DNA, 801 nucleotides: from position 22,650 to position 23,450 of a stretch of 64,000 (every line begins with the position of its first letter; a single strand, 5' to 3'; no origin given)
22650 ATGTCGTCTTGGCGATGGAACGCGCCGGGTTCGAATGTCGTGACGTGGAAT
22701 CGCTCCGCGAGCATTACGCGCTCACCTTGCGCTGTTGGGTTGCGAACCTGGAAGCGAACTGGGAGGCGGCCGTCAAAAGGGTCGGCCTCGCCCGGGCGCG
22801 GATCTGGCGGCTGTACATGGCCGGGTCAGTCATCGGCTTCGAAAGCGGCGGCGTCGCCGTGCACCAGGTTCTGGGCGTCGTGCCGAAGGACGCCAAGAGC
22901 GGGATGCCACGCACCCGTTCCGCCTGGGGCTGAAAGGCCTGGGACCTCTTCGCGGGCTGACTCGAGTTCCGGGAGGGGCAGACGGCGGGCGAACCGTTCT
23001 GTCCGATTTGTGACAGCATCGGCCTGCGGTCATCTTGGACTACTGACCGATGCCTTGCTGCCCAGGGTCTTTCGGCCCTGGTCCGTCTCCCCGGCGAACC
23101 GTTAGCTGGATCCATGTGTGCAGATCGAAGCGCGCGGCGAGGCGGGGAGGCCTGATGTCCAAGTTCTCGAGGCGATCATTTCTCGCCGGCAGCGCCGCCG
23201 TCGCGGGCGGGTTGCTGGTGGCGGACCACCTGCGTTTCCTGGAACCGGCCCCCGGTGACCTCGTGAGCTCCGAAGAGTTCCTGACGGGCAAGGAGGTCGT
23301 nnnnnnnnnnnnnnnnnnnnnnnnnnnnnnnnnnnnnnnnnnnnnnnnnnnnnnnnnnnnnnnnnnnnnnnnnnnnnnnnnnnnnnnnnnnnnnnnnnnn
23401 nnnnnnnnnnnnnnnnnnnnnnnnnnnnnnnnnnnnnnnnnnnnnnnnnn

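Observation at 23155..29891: TAT-exported molybdoenzyme/NrfD locus carrying an extra signal-less poly-ferredoxin gene: possible trans-membrane redox module of unknown function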

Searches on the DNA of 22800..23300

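Call 75: search_rna_families(source=window, start=22800, end=23300, threshold=evalue, max_evalue=1)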
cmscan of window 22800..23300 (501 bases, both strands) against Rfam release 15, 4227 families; matches with E-value up to 1: 0.
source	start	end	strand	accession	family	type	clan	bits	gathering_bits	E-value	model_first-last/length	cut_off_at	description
